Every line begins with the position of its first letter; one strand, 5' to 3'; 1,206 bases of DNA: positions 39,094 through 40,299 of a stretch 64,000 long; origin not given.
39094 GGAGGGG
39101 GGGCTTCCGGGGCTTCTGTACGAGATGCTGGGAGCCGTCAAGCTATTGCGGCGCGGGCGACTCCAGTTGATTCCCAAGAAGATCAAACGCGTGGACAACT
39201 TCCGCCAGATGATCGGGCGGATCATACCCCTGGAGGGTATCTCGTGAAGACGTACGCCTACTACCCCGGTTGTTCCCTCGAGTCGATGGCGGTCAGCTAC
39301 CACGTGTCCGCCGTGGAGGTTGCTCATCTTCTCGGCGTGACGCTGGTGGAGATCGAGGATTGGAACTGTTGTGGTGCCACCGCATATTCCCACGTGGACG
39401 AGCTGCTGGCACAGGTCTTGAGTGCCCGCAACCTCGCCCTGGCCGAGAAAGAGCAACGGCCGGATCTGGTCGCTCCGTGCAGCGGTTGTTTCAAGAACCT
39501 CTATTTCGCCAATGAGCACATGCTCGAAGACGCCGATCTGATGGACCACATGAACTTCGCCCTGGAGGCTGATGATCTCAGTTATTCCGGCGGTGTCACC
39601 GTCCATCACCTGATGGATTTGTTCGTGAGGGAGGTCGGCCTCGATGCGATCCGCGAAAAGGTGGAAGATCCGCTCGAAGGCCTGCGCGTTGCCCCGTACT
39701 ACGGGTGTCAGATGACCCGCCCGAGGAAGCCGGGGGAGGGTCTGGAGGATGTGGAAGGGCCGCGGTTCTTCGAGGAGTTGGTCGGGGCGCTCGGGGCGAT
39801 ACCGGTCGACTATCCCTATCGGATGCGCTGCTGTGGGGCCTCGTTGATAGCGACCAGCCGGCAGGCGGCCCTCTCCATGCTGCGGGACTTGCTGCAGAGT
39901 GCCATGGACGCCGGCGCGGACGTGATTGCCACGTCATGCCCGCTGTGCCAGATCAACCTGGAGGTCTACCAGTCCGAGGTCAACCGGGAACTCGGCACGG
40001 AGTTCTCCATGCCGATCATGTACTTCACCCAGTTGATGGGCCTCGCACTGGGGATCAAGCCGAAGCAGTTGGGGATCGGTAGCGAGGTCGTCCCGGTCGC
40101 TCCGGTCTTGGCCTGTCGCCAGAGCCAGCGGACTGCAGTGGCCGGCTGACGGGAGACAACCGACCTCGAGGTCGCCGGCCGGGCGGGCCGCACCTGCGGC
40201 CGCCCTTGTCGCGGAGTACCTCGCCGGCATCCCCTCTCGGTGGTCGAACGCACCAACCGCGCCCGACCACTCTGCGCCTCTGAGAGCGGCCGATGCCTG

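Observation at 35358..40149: Dedicated signalling module (cNMP-domain HK, receiver-HK hybrid, CheY-like RR) transcriptionally fused to hdrC-hdrB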

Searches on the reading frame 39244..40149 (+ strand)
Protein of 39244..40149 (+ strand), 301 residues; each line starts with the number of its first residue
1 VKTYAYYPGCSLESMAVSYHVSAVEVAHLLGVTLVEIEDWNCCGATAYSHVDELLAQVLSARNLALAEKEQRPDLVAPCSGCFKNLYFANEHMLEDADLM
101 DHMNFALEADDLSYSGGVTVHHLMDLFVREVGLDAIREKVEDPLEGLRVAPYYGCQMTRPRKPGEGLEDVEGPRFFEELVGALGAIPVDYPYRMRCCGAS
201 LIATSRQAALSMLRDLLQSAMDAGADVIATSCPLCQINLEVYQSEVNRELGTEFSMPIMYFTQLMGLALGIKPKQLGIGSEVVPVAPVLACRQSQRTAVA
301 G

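Call 5: search_protein_families(library=pfam, proteins=[window:39244-40149:+], max_evalue=0.01)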
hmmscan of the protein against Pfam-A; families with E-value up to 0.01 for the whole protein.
window:39244-40149:+ (301 aa): 1 family
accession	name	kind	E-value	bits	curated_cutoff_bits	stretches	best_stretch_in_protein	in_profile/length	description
PF02754.22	CCG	-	1.8e-25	89.3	20.6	2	4-86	1-84/85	Cysteine-rich domain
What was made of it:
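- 39244..40149 (+): hdrB-like gene, 301 aa, two CCG domains, all ten cysteines invariant. Pfam CCG x2 (call 5).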

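Call 6: search_protein_families(library=ncbifam, proteins=[window:39244-40149:+], max_evalue=0.01)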
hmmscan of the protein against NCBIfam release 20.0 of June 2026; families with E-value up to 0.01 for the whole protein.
window:39244-40149:+ (301 aa): 8 families
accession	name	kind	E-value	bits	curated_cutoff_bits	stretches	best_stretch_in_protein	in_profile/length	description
TIGR03288.1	CoB_CoM_SS_B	equivalog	3.3e-64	216.9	345.15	1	4-289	2-287/290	CoB--CoM heterodisulfide reductase subunit B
NF042965.1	MFR_anch_SdhE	equivalog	1.6e-57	195.3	500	1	3-283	2-276/282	8-methylmenaquinol:fumarate reductase membrane anchor subunit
NF041780.1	hetero_SS_HdrB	equivalog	1.1e-26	93.8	450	1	30-289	32-302/304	ferredoxin:CoB-CoM heterodisulfide reductase subunit HdrB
NF045670.1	quin_L_LdhH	equivalog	2.9e-12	45.7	800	2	3-102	468-567/706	L-lactate dehydrogenase (quinone) large subunit LdhH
NF004898.0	PRK06259.1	equivalog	1.9e-08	33.4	385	1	4-244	264-468/488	fumarate reductase (CoM/CoB) subunit TfrB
NF045663.1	diclust_near_Sec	equivalog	1.6e-06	26.5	530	1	3-87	421-504/759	pyridine nucleotide-disulfide oxidoreductase/dicluster-binding protein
NF008369.0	PRK11168.1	equivalog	5.1e-06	25.6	278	1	4-106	169-274/401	anaerobic glycerol-3-phosphate dehydrogenase subunit C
NF008434.0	PRK11274.1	equivalog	0.0013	17.7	333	1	3-87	304-389/409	glycolate oxidase subunit GlcF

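Call 18: find_homologous_proteins(query=window:39244-40149:+, max_evalue=1e-20)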
Query window:39244-40149:+ (301 aa): 8000 proteins with E <= 1e-20 among 8000 candidates; the best 120 are listed.
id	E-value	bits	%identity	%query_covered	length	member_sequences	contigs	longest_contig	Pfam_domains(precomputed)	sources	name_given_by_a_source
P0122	1.6e-199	679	100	100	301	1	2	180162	PF02754.22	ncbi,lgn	-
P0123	6.7e-175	599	86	100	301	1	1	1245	PF02754.22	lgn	-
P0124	1.9e-174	597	85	100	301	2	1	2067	PF02754.22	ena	-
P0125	2.9e-174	597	85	100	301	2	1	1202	PF02754.22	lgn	-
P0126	4.5e-174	596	86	98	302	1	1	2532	PF02754.22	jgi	-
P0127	1.2e-173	595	85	100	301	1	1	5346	PF02754.22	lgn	-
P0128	2.1e-173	594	87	100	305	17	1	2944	PF02754.22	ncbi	-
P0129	1.5e-172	591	87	99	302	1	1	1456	PF02754.22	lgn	-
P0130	2.5e-172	590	87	98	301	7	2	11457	PF02754.22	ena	-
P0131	5.4e-168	576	85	98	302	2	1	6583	PF02754.22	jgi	jgi:heterodisulfide reductase subunit B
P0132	2.3e-166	571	83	99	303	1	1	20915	PF02754.22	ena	-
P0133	8.9e-163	559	85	95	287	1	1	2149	PF02754.22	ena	-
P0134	9.2e-163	559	87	94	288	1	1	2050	PF02754.22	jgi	jgi:heterodisulfide reductase subunit B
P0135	3.2e-162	557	82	97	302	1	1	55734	PF02754.22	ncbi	-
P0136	2.1e-160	551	84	95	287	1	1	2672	PF02754.22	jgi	jgi:heterodisulfide reductase subunit B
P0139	7.1e-157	540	86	90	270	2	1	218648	PF02754.22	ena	-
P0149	2.3e-140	485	71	98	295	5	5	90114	PF02754.22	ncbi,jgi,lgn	-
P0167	4.9e-133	461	69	97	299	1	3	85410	PF02754.22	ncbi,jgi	ncbi:MAG: CoB--CoM heterodisulfide reductase iron-sulfur subunit B family protein [Planctomycetota b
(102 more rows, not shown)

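Call 19: find_encoding_contigs(protein=P0139, flank=10000, max_places=1)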
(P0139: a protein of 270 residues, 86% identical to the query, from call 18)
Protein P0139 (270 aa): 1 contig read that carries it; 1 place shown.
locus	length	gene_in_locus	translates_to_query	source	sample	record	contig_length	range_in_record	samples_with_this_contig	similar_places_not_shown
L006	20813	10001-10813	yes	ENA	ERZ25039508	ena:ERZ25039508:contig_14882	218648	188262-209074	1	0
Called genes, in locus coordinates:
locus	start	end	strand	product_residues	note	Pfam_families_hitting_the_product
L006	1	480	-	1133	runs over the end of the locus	PF01266:DAO (weak), PF07992:Pyr_redox_2 (weak), PF12831:FAD_oxidored, PF13450:NAD_binding_8 (weak), PF14691:Fer4_20, PF07992:Pyr_redox_2, PF13450:NAD_binding_8, PF12838:Fer4_7, +15 more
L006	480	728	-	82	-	-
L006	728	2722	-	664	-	PF13534:Fer4_17 (faint), PF12797:Fer4_2 (faint), PF13183:Fer4_8 (weak), PF13187:Fer4_9, PF13237:Fer4_10, PF02754:CCG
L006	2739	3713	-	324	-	PF01012:ETF, PF00766:ETF_alpha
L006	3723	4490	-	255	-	PF01012:ETF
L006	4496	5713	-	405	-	PF13484:Fer4_16 (faint), PF13183:Fer4_8, PF13187:Fer4_9, PF13237:Fer4_10 (weak), PF13534:Fer4_17, PF02754:CCG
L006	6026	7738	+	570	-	PF00027:cNMP_binding, PF00512:HisKA, PF02518:HATPase_c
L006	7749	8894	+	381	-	PF00072:Response_reg, PF00512:HisKA, PF02518:HATPase_c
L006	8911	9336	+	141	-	PF00072:Response_reg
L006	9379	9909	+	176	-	PF13237:Fer4_10 (weak), PF13183:Fer4_8, PF13187:Fer4_9 (weak), PF13534:Fer4_17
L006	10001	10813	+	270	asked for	PF02754:CCG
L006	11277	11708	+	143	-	PF02381:MraZ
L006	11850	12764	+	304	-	PF01795:Methyltransf_5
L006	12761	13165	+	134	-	-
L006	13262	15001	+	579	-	PF03717:PBP_dimer, PF00905:Transpeptidase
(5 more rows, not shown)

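Call 20: find_encoding_contigs(protein=P0149, flank=10000, max_places=2)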
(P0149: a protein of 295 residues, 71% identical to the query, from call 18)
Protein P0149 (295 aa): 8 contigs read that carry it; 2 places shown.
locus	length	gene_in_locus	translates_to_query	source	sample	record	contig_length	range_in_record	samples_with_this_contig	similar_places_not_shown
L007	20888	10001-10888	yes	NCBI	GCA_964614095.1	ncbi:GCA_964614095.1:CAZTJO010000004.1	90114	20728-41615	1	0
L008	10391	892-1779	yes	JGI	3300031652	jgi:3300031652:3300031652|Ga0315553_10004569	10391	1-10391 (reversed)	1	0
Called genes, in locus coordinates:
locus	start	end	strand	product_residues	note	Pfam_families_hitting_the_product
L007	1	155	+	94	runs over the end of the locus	-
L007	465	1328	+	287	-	-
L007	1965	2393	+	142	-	-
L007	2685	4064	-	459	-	PF13183:Fer4_8 (faint), PF12838:Fer4_7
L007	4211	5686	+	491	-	PF07969:Amidohydro_3, PF01979:Amidohydro_1 (weak)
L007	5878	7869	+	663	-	PF14827:dCache_3 (faint), PF17203:sCache_3_2 (faint), PF17201:Cache_3-Cache_2, PF17202:sCache_3_3, PF00672:HAMP, PF00512:HisKA, PF02518:HATPase_c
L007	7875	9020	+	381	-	PF00072:Response_reg, PF00512:HisKA, PF13581:HATPase_c_2 (faint), PF02518:HATPase_c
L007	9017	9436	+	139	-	PF00072:Response_reg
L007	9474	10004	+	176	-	PF13183:Fer4_8, PF13237:Fer4_10, PF12838:Fer4_7 (weak), PF13187:Fer4_9 (weak), PF13534:Fer4_17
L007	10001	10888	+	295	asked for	PF02754:CCG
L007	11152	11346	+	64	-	-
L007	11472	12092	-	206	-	PF00881:Nitroreductase, PF14512:TM1586_NiRdase (weak), PF00881:Nitroreductase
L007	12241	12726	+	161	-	PF02082:Rrf2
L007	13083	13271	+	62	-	-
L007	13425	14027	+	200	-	-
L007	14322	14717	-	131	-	PF09055:Sod_Ni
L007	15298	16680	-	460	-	PF01979:Amidohydro_1, PF07969:Amidohydro_3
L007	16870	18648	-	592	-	PF00664:ABC_membrane, PF00005:ABC_tran, PF02463:SMC_N (faint)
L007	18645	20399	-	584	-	PF00664:ABC_membrane, PF00005:ABC_tran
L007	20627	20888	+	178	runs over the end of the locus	PF00156:Pribosyltran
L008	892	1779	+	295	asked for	PF02754:CCG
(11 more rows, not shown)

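Call 21: find_encoding_contigs(protein=P0167, flank=10000, max_places=1)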
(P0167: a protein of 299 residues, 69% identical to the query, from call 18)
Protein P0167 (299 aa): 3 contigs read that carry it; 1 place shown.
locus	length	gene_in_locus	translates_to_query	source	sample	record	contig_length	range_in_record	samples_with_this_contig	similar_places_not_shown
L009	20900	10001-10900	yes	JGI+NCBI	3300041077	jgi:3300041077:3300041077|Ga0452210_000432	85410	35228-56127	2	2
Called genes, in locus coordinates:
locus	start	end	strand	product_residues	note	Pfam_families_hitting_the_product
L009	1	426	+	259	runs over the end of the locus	PF01012:ETF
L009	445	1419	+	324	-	PF01012:ETF, PF00766:ETF_alpha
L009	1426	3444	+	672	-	PF13183:Fer4_8, PF13187:Fer4_9, PF13237:Fer4_10, PF02754:CCG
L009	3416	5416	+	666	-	PF07992:Pyr_redox_2 (weak), PF07992:Pyr_redox_2, PF12831:FAD_oxidored, PF13450:NAD_binding_8, PF12838:Fer4_7, PF13187:Fer4_9, PF13237:Fer4_10, PF14697:Fer4_21, +6 more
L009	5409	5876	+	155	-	PF02662:FlpD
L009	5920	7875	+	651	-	PF17203:sCache_3_2 (faint), PF17201:Cache_3-Cache_2, PF17202:sCache_3_3, PF00672:HAMP, PF00512:HisKA, PF02518:HATPase_c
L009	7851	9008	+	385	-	PF00072:Response_reg, PF00512:HisKA, PF02518:HATPase_c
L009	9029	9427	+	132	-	PF00072:Response_reg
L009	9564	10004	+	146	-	-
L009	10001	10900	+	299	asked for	PF02754:CCG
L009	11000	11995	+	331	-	PF01058:Oxidored_q6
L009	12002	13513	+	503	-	PF27537:HoxH, PF00374:NiFeSe_Hases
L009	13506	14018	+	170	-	PF01750:HycI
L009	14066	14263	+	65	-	PF01455:HupF_HypC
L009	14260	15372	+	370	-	PF01924:HypD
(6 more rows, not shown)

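Call 24: find_related_loci(query=A2, collection=genome_contigs, flank=10000)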
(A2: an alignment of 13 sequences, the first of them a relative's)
Query A2 (301 aa) in genome_contigs; peptide patterns used: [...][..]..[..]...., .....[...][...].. (x = any residue, [..] = any of these).
600 stretches matched a pattern (row limit reached: there are more); 596 encode a relative of the query (tblastn E <= 1e-3); the best 80 are kept; 80 distinct loci.
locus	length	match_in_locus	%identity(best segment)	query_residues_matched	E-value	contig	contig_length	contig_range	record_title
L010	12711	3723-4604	66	1-295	9e-136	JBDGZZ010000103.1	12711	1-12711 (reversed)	MAG: Gemmatimonadota bacterium isolate M3-44_Bin_125 M3-44_Bin_125_scaffold_21261, whole genome shotgun sequence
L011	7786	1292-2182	65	1-301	8e-133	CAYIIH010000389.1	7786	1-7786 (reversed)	MAG TPA_asm: uncultured Verrucomicrobiota bacterium isolate ERP119705_co20_532 genome assembly, contig: NODE_12404_lengt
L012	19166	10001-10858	66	1-290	5e-132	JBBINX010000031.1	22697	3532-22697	MAG: Ignavibacteriales bacterium isolate PGF172224_bin_266 NODE_1035_length_22697_cov_5.321880, whole genome shotgun seq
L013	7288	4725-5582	64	1-290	6e-130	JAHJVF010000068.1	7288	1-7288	MAG: Bacteroidetes bacterium isolate OSL_B.mb.4 OSL_B.mb.4_k141_8595, whole genome shotgun sequence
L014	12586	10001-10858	65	1-290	5e-130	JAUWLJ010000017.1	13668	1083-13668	MAG: Chloroflexota bacterium isolate CSMAG_2369 CSMAG_2369_k141_815285_length_13668_cov_6.5744, whole genome shotgun seq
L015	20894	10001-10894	64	1-301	8e-128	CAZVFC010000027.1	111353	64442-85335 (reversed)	MAG TPA_asm: uncultured Verrucomicrobiota bacterium isolate binchicken_co66_227 genome assembly, contig: NODE_309_length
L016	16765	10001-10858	64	1-290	5e-128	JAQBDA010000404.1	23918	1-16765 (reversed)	MAG: Chloroflexota bacterium isolate MAG_401_bin-08 401_bin-08_ctg-404, whole genome shotgun sequence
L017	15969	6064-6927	64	1-292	2e-127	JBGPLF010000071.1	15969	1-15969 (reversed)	MAG: bacterium isolate OBJ_0618_7090110_269 k141_4548694_length_15969_cov_11.0000, whole genome shotgun sequence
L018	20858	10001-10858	61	1-290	1e-126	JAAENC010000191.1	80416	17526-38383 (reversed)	MAG: Chloroflexota bacterium isolate Bse_22 BseG_CONTIG415121, whole genome shotgun sequence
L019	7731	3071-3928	61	1-290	1e-125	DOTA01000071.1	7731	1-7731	MAG TPA_asm: Chloroflexi bacterium isolate UBA11857 contig_72010, whole genome shotgun sequence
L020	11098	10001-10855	63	1-289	2e-125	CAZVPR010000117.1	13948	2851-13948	MAG TPA_asm: uncultured Anaerolineales bacterium isolate SRP077602_co5_498 genome assembly, contig: NODE_19962_length_13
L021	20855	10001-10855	61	1-289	3e-125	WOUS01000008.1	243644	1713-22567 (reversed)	MAG: Anaerolineaceae bacterium isolate X2_MetaBAT.10 scaffold_72, whole genome shotgun sequence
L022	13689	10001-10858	62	1-290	2e-125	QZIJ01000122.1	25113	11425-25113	MAG: Anaerolineaceae bacterium isolate SURF_68 contig-100_2948_length_25113_read_count_111129, whole genome shotgun sequ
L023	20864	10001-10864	64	1-289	5e-125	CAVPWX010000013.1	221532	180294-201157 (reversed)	MAG: uncultured Chloroflexia bacterium isolate MFD00032.bin.2.189 genome assembly, contig: contig_49382, whole genome sh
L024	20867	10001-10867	61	1-292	1e-124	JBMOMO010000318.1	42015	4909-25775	MAG: Chloroflexota bacterium isolate Betzabe_MAG052 MAG052_318, whole genome shotgun sequence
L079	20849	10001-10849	48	4-289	7e-84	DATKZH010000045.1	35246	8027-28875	MAG TPA_asm: Thermoguttaceae bacterium isolate SMAG_U14240 k141_4324578, whole genome shotgun sequence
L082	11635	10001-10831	46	4-284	1e-83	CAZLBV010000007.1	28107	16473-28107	MAG TPA_asm: uncultured Eubacteriales bacterium isolate SRP067234_co1_297 genome assembly, contig: k99_180255, whole gen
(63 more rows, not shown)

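Call 61: search_protein_families(library=pfam, proteins=[L082:6427-8169:+, L082:8534-8899:+, L082:8915-9322:+, L082:9319-9942:+, L079:4787-6799:+, L079:6916-7320:+, L079:7490-7867:+, L079:7627-9213:+, L079:9261-9998:+], max_evalue=0.001)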
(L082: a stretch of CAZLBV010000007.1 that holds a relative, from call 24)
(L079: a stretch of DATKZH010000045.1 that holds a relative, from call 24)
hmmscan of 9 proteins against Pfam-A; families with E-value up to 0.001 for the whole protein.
L082:6427-8169:+ (580 aa): 1 family
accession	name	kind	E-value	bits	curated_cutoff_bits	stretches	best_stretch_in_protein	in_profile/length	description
PF00374.24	NiFeSe_Hases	-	7e-36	124.7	25.8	2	39-125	1-87/508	Nickel-dependent hydrogenase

L082:8534-8899:+ (121 aa): 1 family
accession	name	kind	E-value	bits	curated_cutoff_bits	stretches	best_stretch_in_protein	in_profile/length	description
PF00072.30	Response_reg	-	3.7e-19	69.4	30.2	1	7-116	1-110/111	Response regulator receiver domain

L082:8915-9322:+ (135 aa): 1 family
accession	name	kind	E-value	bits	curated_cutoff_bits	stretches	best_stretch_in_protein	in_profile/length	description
PF00072.30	Response_reg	-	7.1e-18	65.2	30.2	1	8-130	1-111/111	Response regulator receiver domain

L082:9319-9942:+ (207 aa): 8 families
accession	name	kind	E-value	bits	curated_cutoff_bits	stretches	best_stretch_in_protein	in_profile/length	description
PF13183.11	Fer4_8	-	1.3e-11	45.3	27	1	38-99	2-68/68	4Fe-4S dicluster domain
PF13534.11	Fer4_17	-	5e-10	40.2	22.2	1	40-99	1-60/61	4Fe-4S dicluster domain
PF13187.11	Fer4_9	-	2.5e-09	37.5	27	1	40-98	1-50/52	4Fe-4S dicluster domain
PF12838.12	Fer4_7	-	4.8e-06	27.4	27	1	40-99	1-52/52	4Fe-4S dicluster domain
PF13237.11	Fer4_10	-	9.1e-06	25.9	25.5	1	39-96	7-53/53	4Fe-4S dicluster domain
PF13484.11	Fer4_16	-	0.00022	22.4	30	0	40-54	1-15/66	4Fe-4S double cluster binding domain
PF17179.9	Fer4_22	-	0.00045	21.5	27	0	40-57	1-18/95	4Fe-4S dicluster domain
PF12797.12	Fer4_2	-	0.00072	19.8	24.5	0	40-53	9-22/22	4Fe-4S binding domain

L079:4787-6799:+ (670 aa): 8 families
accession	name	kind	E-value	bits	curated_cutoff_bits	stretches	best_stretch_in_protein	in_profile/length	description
PF17202.10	sCache_3_3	-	2.4e-34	118.3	28.8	1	234-342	3-101/107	Single cache domain 3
PF02518.31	HATPase_c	-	8.6e-25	87.8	26.4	1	550-656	1-109/111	Histidine kinase-, DNA gyrase B-, and HSP90-like ATPase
PF17201.10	Cache_3-Cache_2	-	2.8e-23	83.1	27.7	1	260-342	100-188/299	Cache 3/Cache 2 fusion domain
PF00512.31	HisKA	-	3.5e-17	62.7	26.9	1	444-505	3-63/66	His Kinase A (phospho-acceptor) domain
PF17203.10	sCache_3_2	-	8.1e-14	52.3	28.4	1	251-339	54-129/140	Single cache domain 3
PF14827.12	dCache_3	-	2.1e-10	41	25.7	1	63-247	4-154/239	Double sensory domain of two-component sensor kinase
PF02743.24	dCache_1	-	4.2e-08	33.5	45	0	62-230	6-148/240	Cache domain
PF00672.30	HAMP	-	2.6e-07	31.3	25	1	370-419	2-51/53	HAMP domain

L079:6916-7320:+ (134 aa): 0 families

L079:7490-7867:+ (125 aa): 0 families

L079:7627-9213:+ (528 aa): 3 families
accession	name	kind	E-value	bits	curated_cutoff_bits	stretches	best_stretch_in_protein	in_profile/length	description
PF00072.30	Response_reg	-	5.8e-38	129.9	30.2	2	8-116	2-110/111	Response regulator receiver domain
PF01597.25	GCV_H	-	1.8e-11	44.4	22.2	1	151-249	7-105/122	Glycine cleavage H-protein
PF03709.21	OKR_DC_1_N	-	1.6e-05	25.5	29.3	0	19-83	8-70/111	Orn/Lys/Arg decarboxylase, N-terminal domain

L079:9261-9998:+ (245 aa): 3 families
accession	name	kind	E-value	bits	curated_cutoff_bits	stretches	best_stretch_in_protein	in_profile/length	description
PF13183.11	Fer4_8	-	1.9e-07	31.9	27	1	84-143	4-68/68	4Fe-4S dicluster domain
PF13534.11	Fer4_17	-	4.2e-07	30.9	22.2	1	85-143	2-60/61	4Fe-4S dicluster domain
PF13187.11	Fer4_9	-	3.9e-06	27.2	27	1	84-142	1-50/52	4Fe-4S dicluster domain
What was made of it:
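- On Sulfur-oxidising sHdr system (hdrC1B1A-hyp-hdrC2B2 with lbpA): A REC-GCV_H-REC fusion does occur, but in the unrelated locus L079 (call 61).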

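Call 78: search_solved_structures(query=window:39244-40149:+, max_evalue=0.00001)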
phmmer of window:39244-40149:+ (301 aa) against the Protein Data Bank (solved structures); distinct sequences matched with E-value up to 0.00001: 5.
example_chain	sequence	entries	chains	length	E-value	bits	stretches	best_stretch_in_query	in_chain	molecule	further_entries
7bkb_B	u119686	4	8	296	7.8e-54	186.5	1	2-289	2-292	CoB--CoM heterodisulfide reductase subunit B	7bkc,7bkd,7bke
9sfi_C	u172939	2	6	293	3.7e-51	177.7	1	3-289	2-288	H(2)/formate:CoB-CoM heterodisulfide,ferredoxin reductase subunit B2 | Heterodisulfide reductase subunit B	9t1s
5odc_B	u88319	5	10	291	4.6e-48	167.5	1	3-289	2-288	Heterodisulfide reductase, subunit B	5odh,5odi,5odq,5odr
8rvu_b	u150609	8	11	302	3.4e-46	161.4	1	4-284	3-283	H(2):CoB-CoM heterodisulfide,ferredoxin reductase subunit B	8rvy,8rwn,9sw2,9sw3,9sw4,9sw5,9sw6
8rvv_B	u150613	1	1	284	5e-46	160.8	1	4-279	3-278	H(2):CoB-CoM heterodisulfide,ferredoxin reductase subunit B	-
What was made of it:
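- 39244..40149 (+): Full-length match to methanogen HdrB 7bkb_B, E 8e-54 (call 78).
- On Heterodisulfide reductase subunit B: Full-length match to 7bkb_B and 5odc_B (call 78).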
